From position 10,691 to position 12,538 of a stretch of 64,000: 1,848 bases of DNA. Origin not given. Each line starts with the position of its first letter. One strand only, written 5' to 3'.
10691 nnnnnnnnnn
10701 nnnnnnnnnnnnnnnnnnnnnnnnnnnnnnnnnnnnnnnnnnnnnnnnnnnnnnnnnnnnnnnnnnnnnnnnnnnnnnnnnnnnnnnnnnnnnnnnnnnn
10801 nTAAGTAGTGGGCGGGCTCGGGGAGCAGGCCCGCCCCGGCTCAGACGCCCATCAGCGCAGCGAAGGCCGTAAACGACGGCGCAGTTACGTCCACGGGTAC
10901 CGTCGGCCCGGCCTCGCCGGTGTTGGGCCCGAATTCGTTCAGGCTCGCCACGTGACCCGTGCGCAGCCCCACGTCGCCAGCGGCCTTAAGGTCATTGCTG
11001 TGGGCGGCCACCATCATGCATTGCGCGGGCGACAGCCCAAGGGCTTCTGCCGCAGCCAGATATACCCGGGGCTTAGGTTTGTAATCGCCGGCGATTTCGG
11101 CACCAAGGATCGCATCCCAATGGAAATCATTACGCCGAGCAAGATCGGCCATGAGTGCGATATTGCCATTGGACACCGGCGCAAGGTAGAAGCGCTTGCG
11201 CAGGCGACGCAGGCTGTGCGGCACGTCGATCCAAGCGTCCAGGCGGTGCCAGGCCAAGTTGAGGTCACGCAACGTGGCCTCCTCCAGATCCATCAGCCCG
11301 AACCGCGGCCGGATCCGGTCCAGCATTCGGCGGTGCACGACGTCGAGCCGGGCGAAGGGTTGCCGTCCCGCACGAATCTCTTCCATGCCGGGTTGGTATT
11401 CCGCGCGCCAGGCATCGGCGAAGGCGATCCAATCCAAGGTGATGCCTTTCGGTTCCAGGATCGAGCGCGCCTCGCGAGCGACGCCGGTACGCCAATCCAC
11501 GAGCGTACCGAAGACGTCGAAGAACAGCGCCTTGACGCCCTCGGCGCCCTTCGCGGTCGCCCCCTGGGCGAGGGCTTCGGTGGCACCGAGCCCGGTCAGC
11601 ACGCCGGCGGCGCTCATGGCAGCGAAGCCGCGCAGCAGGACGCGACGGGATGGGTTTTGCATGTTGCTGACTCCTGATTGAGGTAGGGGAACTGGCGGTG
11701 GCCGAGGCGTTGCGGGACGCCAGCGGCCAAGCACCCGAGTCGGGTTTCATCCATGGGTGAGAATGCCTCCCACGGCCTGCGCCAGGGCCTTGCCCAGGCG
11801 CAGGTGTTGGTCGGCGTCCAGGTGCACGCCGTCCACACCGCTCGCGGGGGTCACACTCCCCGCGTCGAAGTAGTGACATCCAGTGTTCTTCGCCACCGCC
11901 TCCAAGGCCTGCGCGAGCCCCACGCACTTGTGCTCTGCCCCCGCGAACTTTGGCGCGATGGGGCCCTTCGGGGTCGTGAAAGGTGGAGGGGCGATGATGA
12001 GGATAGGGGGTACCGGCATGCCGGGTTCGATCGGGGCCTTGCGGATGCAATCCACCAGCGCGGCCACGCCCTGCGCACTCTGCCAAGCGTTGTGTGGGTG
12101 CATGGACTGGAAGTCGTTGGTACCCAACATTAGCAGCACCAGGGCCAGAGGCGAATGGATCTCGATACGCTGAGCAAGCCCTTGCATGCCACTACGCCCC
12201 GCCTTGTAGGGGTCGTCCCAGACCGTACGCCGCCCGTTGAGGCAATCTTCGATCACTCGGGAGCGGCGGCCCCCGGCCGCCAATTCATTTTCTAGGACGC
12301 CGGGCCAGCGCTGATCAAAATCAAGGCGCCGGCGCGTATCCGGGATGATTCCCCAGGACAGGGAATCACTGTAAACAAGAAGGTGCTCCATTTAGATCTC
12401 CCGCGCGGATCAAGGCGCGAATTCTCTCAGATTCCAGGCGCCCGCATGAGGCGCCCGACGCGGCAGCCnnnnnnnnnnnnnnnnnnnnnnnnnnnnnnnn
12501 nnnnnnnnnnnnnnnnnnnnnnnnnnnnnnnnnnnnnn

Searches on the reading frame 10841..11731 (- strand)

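Call 64: search_protein_families(library=pfam, proteins=[window:10841-11731:-], max_evalue=0.00001)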
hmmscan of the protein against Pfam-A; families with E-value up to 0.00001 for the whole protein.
window:10841-11731:- (296 aa): 2 families
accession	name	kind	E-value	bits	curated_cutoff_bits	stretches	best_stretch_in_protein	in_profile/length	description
PF00702.32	Hydrolase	-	2.7e-17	64.2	26.4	1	66-255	1-191/191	haloacid dehalogenase-like hydrolase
PF13419.12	HAD_2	-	4.2e-07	30.7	23.8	1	164-258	78-175/178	Haloacid dehalogenase-like hydrolase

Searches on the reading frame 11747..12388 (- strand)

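Call 64: search_protein_families(library=pfam, proteins=[window:11747-12388:-], max_evalue=0.00001)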
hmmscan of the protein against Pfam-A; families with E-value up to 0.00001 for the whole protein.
window:11747-12388:- (213 aa): 1 family
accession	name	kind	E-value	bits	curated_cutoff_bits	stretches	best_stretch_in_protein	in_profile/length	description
PF13472.12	Lipase_GDSL_2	-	1.6e-14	55.2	32.9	1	8-194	4-167/178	GDSL-like Lipase/Acylhydrolase family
